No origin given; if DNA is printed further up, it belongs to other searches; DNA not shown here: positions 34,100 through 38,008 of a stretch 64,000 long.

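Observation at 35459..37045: VirB4 ATPase split at its Walker-A motif by a 529-aa intein with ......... homing endonuclease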

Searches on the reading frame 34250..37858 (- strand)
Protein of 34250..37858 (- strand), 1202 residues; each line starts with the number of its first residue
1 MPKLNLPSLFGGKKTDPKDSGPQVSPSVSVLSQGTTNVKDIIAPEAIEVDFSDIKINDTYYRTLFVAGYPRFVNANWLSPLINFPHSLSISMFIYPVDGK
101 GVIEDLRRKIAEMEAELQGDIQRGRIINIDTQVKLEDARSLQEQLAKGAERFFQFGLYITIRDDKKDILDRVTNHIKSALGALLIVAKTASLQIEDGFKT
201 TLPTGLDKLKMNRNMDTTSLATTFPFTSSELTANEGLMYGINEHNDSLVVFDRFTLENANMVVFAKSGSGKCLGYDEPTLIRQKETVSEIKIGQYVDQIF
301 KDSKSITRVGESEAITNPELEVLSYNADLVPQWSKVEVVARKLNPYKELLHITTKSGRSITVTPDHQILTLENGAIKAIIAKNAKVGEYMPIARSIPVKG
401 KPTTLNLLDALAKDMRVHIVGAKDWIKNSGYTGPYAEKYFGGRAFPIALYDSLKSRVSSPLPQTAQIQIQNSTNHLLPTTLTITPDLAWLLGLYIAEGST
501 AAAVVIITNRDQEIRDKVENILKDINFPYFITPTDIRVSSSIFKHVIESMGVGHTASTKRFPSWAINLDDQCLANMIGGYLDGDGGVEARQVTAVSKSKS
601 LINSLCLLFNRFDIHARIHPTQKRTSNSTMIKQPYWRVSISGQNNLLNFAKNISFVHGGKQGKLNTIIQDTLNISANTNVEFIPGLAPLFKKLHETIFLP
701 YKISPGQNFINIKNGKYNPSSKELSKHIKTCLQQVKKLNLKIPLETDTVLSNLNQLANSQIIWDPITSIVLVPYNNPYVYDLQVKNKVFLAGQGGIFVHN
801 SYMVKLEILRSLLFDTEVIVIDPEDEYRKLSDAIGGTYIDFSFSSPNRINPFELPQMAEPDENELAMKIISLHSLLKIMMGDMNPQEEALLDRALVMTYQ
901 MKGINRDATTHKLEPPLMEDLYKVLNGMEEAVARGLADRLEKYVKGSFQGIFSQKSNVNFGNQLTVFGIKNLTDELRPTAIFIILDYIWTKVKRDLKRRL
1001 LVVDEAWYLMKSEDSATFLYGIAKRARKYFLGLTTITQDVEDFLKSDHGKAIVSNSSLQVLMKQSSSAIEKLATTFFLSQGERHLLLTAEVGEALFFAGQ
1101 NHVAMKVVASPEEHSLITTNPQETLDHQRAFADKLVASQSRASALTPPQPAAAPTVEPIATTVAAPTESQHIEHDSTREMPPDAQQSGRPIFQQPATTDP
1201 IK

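Call 4: search_protein_families(library=pfam, proteins=[window:34250-37858:-], max_evalue=0.01)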
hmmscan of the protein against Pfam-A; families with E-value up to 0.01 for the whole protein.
window:34250-37858:- (1202 aa): 4 families
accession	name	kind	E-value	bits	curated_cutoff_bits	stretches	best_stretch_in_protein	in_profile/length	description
PF19044.6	P-loop_TraG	-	5.4e-22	78.4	25.8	1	807-1089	48-345/413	TraG P-loop domain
PF14528.11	LAGLIDADG_3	-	2.7e-16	60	22.5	1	572-653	2-81/82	LAGLIDADG-like domain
PF14890.11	Intein_splicing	-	2e-15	57.4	35.8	1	313-800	14-155/155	Intein splicing domain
PF12846.13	AAA_10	-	2.3e-08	33.9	27.5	1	800-1052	34-295/362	AAA-like domain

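Call 5: search_protein_families(library=ncbifam, proteins=[window:34250-37858:-], max_evalue=0.01)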
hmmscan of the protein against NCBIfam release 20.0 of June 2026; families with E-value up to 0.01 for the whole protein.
window:34250-37858:- (1202 aa): 21 families
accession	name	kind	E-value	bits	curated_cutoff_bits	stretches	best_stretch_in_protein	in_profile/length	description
NF045971.1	conju_CD1110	equivalog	7.7e-112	374.9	325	2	801-1105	429-734/752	VirB4-like conjugal transfer ATPase, CD1110 family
NF045975.1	VirB4_plasma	equivalog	1.7e-73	247.7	590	2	801-1117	529-893/894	Mbov_0397 family ICE element conjugal transfer ATPase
NF011491.0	PRK14898.1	equivalog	5.6e-52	176.9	783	1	268-801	72-544/860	DNA-directed RNA polymerase subunit A''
TIGR02746.1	TraC-F-type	equivalog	7.9e-46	156.3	567.05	2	814-1127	457-779/800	type IV secretion system protein TraC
TIGR00929.1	VirB4_CagE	subfamily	6.1e-30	104.1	643.1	2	815-1090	465-728/792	VirB4 family type IV secretion/conjugal transfer ATPase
NF045703.1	rSAM_Tes_intein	exception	3e-29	101.5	1700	1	271-667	155-557/1040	tetraether lipid synthase Tes, intein-containing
NF003157.0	PRK04132.1-2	equivalog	3.1e-15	55.2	1103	1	486-671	171-359/864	replication factor C small subunit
NF011418.0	PRK14845.1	equivalog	1.3e-14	53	756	1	263-681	15-325/1049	translation initiation factor IF-2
NF010278.0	PRK13721.1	subfamily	2.5e-13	48.8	1177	1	807-1073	498-770/874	type IV secretion system protein TraC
NF011303.0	PRK14715.1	equivalog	1.3e-12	45.6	1585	1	342-620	964-1264/1627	DNA-directed DNA polymerase II large subunit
TIGR03783.1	Bac_Flav_CT_G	subfamily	1.6e-11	42.8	261.55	1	939-1066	602-735/829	TraG family conjugative transposon ATPase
NF041017.1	DNA_import_CedB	equivalog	5.7e-11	41.7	700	2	969-1062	440-536/590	DNA import protein CedB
NF005852.0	PRK07773.1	equivalog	8.3e-11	40.9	780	1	594-802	640-828/886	replicative DNA helicase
TIGR01445.1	intein_Nterm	domain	2.5e-10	41.2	24.5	1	272-370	1-83/83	intein N-terminal splicing region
NF003159.0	PRK04132.1-4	equivalog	1e-09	37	999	1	477-672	171-349/852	replication factor C small subunit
TIGR01443.1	intein_Cterm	domain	0.0037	17.5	15.6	0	778-801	1-24/24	intein C-terminal splicing region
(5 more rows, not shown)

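Call 12: find_homologous_proteins(query=window:34250-37858:-, max_evalue=1e-10)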
Query window:34250-37858:- (1202 aa): 2672 proteins with E <= 1e-10 among 8000 candidates; the best 120 are listed.
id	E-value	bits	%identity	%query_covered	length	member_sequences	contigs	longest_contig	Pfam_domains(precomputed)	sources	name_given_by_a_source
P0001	0.0e+0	2702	100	100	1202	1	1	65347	PF19044.7,PF14528.12,PF12846.14,PF14890.12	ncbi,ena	-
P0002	0.0e+0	2133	82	93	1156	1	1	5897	PF19044.7,PF14528.12,PF12846.14,PF14890.12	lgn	-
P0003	0.0e+0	2030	77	97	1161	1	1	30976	PF19044.7,PF14528.12,PF12846.14,PF14890.12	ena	-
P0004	0.0e+0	1891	73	94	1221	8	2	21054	PF19044.7,PF14528.12,PF12846.14,PF14890.12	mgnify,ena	mgnify:FL=1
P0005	0.0e+0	1312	84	35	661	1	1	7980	PF19044.7,PF01935.24,PF12846.14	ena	-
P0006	0.0e+0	1299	83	35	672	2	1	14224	PF19044.7,PF01935.24,PF12846.14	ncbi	-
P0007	0.0e+0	1295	85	35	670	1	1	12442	PF19044.7,PF01935.24,PF12846.14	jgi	jgi:conjugal transfer ATP-binding protein TraC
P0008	0.0e+0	1294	84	35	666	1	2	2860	PF19044.7,PF01935.24,PF12846.14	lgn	-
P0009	0.0e+0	1291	84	35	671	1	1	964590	PF19044.7,PF01935.24,PF12846.14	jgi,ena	jgi:type IV secretory pathway VirB4 component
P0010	0.0e+0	1289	82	35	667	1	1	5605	PF19044.7,PF01935.24,PF12846.14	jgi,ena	-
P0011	0.0e+0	1287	82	35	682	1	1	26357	PF19044.7,PF01935.24,PF12846.14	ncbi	-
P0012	0.0e+0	1286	79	35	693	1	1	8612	PF19044.7,PF01935.24,PF12846.14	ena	-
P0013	0.0e+0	1286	78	35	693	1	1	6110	PF19044.7,PF01935.24,PF12846.14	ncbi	-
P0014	0.0e+0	1286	83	35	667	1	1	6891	PF19044.7,PF01935.24,PF12846.14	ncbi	-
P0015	0.0e+0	1286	79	35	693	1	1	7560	PF19044.7,PF01935.24,PF12846.14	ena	-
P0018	0.0e+0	1281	91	30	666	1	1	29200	PF19044.7,PF01935.24,PF12846.14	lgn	-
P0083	0.0e+0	1074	57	36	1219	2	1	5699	PF19044.7,PF01935.24,PF14528.12,PF12846.14,PF14890.12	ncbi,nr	ncbi:ATP-binding protein [Candidatus Gottesmanbacteria bacterium]|nr:ATP-binding protein [Candidatus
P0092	0.0e+0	1055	58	35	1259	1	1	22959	PF19044.7,PF14528.12,PF12846.14,PF14890.12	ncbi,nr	ncbi:hypothetical protein HYT02_01190 [Candidatus Gottesmanbacteria bacterium]|nr:hypothetical prote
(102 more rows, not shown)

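Call 21: list_cluster_members(proteins=[P0001, P0003, P0018])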
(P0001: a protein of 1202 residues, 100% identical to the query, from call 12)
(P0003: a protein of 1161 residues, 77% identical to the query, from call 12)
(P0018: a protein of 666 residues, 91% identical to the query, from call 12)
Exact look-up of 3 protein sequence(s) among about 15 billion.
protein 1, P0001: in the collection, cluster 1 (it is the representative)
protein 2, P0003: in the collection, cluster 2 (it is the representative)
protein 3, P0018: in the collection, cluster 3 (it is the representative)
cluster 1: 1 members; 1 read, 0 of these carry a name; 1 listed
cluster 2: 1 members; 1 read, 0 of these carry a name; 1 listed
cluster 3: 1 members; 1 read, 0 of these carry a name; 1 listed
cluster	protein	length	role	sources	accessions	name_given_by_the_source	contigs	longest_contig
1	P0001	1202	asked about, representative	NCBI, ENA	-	-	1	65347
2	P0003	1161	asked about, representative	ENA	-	-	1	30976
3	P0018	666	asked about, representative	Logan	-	-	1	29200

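Call 23: find_encoding_contigs(protein=P0018, flank=8000, max_places=2)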
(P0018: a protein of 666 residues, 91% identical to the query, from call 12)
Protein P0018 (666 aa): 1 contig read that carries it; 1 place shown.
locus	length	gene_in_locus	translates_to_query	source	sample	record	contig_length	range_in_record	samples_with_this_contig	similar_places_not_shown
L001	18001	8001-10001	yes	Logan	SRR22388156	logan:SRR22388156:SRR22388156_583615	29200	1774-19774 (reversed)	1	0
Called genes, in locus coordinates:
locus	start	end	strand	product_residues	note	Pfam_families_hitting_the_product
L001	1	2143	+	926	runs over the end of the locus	PF05257:CHAP (weak)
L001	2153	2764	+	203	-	-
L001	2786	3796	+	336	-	PF12666:PrgI (weak), PF13620:CarboxypepD_reg (weak)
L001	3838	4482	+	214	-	-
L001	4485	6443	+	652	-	PF13522:GATase_6, PF13537:GATase_7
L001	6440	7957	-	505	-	-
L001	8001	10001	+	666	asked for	PF19044:P-loop_TraG, PF01935:DUF87, PF12846:AAA_10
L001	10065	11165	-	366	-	PF00712:DNA_pol3_beta, PF02767:DNA_pol3_beta_2, PF02768:DNA_pol3_beta_3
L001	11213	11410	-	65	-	-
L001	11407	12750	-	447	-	PF11638:DnaA_N (weak), PF00308:Bac_DnaA, PF00004:AAA (weak), PF01695:IstB_IS21 (weak), PF08299:Bac_DnaA_C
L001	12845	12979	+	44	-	PF00468:Ribosomal_L34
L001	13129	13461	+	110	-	PF00825:Ribonuclease_P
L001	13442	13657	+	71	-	PF01809:YidD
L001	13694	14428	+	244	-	PF02096:60KD_IMP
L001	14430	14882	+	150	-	PF13083:KH_KhpA-B, PF01424:R3H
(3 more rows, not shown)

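Call 24: find_encoding_contigs(protein=P0003, flank=8000, max_places=2)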
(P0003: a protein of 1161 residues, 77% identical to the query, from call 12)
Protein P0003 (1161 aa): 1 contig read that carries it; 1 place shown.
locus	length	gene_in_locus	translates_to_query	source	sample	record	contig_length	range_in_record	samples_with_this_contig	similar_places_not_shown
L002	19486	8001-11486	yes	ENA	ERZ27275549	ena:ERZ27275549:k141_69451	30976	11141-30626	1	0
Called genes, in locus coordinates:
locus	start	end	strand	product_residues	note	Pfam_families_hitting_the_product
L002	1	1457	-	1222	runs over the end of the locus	-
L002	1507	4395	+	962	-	-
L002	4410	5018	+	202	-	PF13205:Big_5 (weak)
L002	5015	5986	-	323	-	PF08220:HTH_DeoR (weak), PF08279:HTH_11 (weak), PF00156:Pribosyltran (weak)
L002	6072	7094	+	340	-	PF12666:PrgI (weak), PF13620:CarboxypepD_reg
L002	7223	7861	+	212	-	-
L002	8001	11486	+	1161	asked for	PF14890:Intein_splicing, PF14528:LAGLIDADG_3, PF12846:AAA_10, PF19044:P-loop_TraG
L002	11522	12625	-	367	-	PF00712:DNA_pol3_beta, PF02767:DNA_pol3_beta_2, PF02768:DNA_pol3_beta_3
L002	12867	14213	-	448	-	PF11638:DnaA_N (faint), PF00308:Bac_DnaA, PF00004:AAA (weak), PF01695:IstB_IS21 (weak), PF08299:Bac_DnaA_C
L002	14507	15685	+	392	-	-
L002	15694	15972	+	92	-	-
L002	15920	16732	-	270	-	PF01978:TrmB (weak)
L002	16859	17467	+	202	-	-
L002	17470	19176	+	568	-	PF13191:AAA_16 (faint), PF00004:AAA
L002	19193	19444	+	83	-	-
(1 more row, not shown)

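Call 25: find_encoding_contigs(protein=P0001, flank=2000, max_places=2)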
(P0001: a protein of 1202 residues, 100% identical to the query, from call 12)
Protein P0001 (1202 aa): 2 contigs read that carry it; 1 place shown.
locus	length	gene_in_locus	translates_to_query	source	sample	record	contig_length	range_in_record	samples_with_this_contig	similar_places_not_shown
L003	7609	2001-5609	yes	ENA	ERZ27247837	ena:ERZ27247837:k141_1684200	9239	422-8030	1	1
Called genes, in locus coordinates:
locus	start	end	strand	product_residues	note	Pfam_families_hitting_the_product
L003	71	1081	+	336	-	PF12666:PrgI (weak), PF13620:CarboxypepD_reg (weak)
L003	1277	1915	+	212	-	-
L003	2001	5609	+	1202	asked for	PF14890:Intein_splicing, PF14528:LAGLIDADG_3, PF12846:AAA_10, PF19044:P-loop_TraG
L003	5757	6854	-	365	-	PF00712:DNA_pol3_beta, PF02767:DNA_pol3_beta_2, PF02768:DNA_pol3_beta_3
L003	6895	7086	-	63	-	-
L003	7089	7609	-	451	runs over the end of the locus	PF11638:DnaA_N (weak), PF00308:Bac_DnaA, PF00004:AAA (weak), PF01695:IstB_IS21 (weak), PF08299:Bac_DnaA_C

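Call 31: find_encoding_contigs(protein=P0002, flank=3000, max_places=2)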
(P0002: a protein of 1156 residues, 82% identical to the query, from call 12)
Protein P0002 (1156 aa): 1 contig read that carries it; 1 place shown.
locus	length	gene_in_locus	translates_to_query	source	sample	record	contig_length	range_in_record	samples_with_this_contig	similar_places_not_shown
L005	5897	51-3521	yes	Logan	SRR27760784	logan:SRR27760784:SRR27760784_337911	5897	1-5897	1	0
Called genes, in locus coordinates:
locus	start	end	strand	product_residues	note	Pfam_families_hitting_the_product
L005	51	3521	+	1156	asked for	PF14890:Intein_splicing, PF14528:LAGLIDADG_3, PF12846:AAA_10, PF19044:P-loop_TraG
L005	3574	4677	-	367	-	PF00712:DNA_pol3_beta, PF02767:DNA_pol3_beta_2, PF02768:DNA_pol3_beta_3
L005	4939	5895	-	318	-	?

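Call 32: find_encoding_contigs(protein=P0004, flank=3000, max_places=2)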
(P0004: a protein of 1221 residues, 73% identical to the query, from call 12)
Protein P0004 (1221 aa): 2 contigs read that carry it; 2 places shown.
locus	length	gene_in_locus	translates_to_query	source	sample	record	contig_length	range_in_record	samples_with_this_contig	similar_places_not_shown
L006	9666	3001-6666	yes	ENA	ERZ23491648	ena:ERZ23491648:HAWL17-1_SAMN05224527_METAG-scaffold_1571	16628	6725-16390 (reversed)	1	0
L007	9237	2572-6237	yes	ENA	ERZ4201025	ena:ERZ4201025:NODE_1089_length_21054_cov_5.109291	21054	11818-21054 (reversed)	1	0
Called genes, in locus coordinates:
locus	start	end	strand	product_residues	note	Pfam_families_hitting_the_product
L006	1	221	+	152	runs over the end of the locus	?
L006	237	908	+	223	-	-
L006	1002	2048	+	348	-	PF12666:PrgI (faint), PF13620:CarboxypepD_reg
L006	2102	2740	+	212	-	PF26593:TraC-like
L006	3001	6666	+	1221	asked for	PF14890:Intein_splicing, PF14528:LAGLIDADG_3, PF12846:AAA_10 (weak), PF19044:P-loop_TraG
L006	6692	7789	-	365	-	PF00712:DNA_pol3_beta, PF02767:DNA_pol3_beta_2, PF02768:DNA_pol3_beta_3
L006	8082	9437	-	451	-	PF11638:DnaA_N, PF00308:Bac_DnaA, PF01695:IstB_IS21 (weak), PF00004:AAA (weak), PF08299:Bac_DnaA_C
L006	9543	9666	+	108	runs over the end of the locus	-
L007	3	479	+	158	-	?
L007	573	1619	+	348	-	PF12666:PrgI (faint), PF13620:CarboxypepD_reg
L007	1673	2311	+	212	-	PF26593:TraC-like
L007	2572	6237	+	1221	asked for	PF14890:Intein_splicing, PF14528:LAGLIDADG_3, PF12846:AAA_10 (weak), PF19044:P-loop_TraG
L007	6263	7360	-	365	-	PF00712:DNA_pol3_beta, PF02767:DNA_pol3_beta_2, PF02768:DNA_pol3_beta_3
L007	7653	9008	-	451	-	PF11638:DnaA_N, PF00308:Bac_DnaA, PF01695:IstB_IS21 (weak), PF00004:AAA (weak), PF08299:Bac_DnaA_C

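Call 55: search_protein_representatives(protein=P0018)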
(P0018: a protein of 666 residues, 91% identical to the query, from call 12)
Query: 666 residues. Proteins with E-value up to 0.001 (for the whole library): 10682; up to 1e-10: 6265; up to 1e-30: 2004. The best 150 are listed.
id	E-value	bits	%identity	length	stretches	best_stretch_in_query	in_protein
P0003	0.0e+00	1146.6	83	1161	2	260-633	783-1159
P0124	1.8e-258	875.4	68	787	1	37-603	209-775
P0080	1.4e-242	822.9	60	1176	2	264-644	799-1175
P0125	1.1e-237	806.7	58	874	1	31-662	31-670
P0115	1.3e-224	763.6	60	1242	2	271-597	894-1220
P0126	1.0e-201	688.0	52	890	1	26-605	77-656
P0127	9.3e-184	628.6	50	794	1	11-603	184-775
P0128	2.0e-183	627.5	48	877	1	17-597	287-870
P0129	1.3e-181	621.5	48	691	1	20-600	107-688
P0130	3.4e-181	620.2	48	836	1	27-603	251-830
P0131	3.7e-181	620.0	50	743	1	19-595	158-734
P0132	1.5e-178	611.4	60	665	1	196-650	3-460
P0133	7.2e-172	589.3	46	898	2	29-597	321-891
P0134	3.7e-171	587.0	47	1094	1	32-600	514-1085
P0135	7.7e-168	576.0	45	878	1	32-606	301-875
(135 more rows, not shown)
